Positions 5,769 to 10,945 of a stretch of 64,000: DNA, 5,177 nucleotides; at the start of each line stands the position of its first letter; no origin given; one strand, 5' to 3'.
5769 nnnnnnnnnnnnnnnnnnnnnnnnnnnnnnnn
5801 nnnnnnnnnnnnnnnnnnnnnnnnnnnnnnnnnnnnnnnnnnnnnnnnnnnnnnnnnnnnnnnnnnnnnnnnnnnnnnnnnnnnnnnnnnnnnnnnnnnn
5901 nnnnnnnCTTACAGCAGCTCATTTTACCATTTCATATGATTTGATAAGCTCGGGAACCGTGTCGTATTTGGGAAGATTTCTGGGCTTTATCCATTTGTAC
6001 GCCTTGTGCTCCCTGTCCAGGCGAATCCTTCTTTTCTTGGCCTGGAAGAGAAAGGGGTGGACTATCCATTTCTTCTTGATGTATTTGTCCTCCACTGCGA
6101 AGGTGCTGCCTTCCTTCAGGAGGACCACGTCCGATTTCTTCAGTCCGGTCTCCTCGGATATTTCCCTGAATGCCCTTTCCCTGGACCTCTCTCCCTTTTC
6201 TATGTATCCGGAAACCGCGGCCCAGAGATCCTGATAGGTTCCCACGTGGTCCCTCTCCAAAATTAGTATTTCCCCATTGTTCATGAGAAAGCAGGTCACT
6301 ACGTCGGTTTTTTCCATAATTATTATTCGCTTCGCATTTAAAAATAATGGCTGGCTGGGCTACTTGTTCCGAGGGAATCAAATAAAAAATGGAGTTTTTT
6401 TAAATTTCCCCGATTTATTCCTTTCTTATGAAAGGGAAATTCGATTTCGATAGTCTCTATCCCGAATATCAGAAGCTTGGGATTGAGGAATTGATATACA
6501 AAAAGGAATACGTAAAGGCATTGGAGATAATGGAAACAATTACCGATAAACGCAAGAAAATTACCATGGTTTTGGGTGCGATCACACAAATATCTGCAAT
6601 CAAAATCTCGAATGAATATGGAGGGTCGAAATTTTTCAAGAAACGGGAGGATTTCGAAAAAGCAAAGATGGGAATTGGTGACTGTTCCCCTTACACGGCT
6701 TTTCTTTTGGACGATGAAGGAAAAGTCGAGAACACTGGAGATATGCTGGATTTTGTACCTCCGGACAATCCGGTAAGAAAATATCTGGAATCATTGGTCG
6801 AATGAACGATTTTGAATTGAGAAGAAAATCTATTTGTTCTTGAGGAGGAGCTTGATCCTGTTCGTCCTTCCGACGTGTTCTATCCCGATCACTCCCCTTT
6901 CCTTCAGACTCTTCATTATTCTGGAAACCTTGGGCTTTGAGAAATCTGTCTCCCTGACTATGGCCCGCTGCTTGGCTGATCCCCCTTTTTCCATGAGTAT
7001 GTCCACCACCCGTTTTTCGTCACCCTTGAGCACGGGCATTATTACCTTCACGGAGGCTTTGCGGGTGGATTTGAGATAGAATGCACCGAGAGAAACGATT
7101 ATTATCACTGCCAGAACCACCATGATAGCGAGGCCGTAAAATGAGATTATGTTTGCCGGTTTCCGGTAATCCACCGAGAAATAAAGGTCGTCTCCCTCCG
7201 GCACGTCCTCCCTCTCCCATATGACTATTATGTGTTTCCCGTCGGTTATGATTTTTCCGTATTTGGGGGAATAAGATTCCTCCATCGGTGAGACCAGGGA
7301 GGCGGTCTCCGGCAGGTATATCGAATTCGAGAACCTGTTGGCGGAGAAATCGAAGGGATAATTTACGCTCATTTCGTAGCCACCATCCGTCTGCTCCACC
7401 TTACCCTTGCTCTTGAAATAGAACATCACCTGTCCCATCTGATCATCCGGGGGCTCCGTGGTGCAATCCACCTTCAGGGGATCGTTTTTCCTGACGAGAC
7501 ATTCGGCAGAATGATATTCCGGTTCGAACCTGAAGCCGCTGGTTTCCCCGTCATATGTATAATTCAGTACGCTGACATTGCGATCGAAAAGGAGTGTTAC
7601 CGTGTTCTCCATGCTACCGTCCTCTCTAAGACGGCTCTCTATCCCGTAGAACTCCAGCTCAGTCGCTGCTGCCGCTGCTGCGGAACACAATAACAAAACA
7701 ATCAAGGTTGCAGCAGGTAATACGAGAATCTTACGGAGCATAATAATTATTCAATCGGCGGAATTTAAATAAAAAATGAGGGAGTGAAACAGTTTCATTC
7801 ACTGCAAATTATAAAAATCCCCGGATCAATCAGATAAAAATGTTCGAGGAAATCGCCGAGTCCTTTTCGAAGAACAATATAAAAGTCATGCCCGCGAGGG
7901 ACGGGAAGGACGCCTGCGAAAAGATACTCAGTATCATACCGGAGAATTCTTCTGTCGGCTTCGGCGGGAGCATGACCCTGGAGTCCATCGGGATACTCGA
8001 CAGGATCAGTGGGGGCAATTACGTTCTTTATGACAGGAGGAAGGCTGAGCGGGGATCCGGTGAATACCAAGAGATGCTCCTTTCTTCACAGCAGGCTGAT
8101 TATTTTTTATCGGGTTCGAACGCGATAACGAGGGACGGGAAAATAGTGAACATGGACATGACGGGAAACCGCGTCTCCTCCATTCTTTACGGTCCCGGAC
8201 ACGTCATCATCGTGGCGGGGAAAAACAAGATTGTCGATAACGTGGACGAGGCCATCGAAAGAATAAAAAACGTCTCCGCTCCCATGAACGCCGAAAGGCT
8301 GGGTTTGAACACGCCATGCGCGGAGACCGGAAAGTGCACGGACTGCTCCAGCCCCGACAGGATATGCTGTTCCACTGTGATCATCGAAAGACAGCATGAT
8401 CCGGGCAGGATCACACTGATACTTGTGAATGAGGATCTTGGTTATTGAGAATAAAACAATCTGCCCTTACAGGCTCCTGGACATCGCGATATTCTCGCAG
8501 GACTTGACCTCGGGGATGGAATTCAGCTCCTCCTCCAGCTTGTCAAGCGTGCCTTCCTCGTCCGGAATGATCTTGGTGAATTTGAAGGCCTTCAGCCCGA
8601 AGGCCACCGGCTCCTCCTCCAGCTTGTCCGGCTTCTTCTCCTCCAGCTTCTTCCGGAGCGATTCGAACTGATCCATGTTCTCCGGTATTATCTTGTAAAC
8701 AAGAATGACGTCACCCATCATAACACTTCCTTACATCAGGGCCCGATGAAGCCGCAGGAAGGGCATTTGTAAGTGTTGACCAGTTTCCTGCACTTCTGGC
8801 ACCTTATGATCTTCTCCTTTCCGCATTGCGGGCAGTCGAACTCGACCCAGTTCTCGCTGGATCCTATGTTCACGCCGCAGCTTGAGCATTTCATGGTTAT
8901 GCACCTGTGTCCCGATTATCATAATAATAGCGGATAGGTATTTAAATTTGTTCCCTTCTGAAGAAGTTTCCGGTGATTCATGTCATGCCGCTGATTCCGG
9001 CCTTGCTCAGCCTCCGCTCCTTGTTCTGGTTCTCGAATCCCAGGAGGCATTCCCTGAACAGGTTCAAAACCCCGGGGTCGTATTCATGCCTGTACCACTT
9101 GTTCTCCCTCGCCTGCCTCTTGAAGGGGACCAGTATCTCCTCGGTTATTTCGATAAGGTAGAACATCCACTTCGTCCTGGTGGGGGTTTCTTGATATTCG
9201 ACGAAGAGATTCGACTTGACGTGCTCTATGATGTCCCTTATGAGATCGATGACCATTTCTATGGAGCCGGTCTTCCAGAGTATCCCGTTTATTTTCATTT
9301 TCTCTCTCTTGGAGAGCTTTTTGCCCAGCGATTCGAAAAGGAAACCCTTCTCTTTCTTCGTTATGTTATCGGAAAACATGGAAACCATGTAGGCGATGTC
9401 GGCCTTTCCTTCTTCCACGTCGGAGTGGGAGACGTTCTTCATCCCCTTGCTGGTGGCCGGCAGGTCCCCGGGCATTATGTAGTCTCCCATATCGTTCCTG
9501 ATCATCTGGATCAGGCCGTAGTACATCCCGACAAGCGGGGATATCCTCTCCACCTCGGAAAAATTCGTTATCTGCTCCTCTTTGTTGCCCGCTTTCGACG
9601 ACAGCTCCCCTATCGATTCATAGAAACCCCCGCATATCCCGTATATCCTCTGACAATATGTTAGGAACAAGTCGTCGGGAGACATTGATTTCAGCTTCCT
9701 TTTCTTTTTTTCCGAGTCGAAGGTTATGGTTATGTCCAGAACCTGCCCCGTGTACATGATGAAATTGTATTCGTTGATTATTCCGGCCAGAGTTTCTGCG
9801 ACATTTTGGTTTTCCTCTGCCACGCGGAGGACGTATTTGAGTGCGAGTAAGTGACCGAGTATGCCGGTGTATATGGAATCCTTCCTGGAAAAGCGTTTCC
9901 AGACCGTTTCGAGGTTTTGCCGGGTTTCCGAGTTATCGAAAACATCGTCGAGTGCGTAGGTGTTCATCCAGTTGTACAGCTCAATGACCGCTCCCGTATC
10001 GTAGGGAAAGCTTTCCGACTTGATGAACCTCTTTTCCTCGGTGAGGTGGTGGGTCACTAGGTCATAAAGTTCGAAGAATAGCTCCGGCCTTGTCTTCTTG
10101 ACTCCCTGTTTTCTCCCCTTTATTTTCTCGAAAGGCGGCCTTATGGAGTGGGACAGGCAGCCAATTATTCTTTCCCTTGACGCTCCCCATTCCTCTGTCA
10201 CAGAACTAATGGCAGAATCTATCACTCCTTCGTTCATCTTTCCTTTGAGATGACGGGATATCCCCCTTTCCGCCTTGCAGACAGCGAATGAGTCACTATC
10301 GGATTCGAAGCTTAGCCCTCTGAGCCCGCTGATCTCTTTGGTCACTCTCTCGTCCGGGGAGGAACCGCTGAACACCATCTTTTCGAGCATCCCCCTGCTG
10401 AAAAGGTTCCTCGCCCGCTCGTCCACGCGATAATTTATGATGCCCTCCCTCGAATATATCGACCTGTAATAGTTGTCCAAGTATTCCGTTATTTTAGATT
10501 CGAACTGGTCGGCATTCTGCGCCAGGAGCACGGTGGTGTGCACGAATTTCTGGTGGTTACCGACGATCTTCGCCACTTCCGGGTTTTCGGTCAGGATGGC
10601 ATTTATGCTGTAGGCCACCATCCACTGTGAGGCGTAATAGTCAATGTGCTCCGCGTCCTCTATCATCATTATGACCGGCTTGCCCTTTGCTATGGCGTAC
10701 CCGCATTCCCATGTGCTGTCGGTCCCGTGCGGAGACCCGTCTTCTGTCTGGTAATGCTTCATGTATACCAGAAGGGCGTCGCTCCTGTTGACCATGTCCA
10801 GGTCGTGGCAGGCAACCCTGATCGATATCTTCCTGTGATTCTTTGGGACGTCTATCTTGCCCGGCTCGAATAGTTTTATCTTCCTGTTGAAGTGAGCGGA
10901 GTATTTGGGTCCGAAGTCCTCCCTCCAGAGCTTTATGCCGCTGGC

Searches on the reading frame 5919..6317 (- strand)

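Call 11: search_protein_families(library=pfam, proteins=[window:5919-6317:-])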
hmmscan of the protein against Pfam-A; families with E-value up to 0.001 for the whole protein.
window:5919-6317:- (132 aa): 2 families
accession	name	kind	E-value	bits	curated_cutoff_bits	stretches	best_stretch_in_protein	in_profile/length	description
PF00293.34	NUDIX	-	7.2e-15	55.6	21.1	1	5-122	4-125/134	NUDIX domain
PF14815.12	NUDIX_4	-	1.5e-05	25.2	35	1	9-119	3-102/113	NUDIX domain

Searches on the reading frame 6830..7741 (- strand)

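Call 11: search_protein_families(library=pfam, proteins=[window:6830-7741:-])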
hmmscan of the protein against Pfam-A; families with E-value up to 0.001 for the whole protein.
window:6830-7741:- (303 aa): 5 families
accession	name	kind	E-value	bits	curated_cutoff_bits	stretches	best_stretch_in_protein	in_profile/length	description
PF24034.1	DUF7343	-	2.6e-18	66.1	27.6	1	240-298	3-61/62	Domain of unknown function (DUF7343)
PF12802.13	MarR_2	-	6.5e-05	23.4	27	1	242-285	7-50/61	MarR family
PF01978.25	TrmB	-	0.00024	21.3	25.6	1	240-290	8-57/68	Sugar-specific transcriptional regulator TrmB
PF13412.12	HTH_24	-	0.00044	20.2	21.9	1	243-285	6-47/48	Winged helix-turn-helix DNA-binding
PF09339.16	HTH_IclR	-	0.00087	19.5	22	0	245-284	8-47/52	IclR helix-turn-helix domain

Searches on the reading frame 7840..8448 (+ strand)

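Call 11: search_protein_families(library=pfam, proteins=[window:7840-8448:+])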
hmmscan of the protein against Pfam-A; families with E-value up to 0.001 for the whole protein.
window:7840-8448:+ (202 aa): 1 family
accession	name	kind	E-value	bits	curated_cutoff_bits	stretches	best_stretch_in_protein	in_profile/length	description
PF02589.21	LUD_dom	-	3.8e-51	174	22.6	1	3-196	2-189/189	LUD domain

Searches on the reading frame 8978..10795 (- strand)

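Call 11: search_protein_families(library=pfam, proteins=[window:8978-10795:-])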
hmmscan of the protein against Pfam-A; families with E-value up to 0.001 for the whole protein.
window:8978-10795:- (605 aa): 1 family
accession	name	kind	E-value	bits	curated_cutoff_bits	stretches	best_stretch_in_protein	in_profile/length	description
PF00348.22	polyprenyl_synt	-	2.7e-11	43.6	27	1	230-500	14-244/251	Polyprenyl synthetase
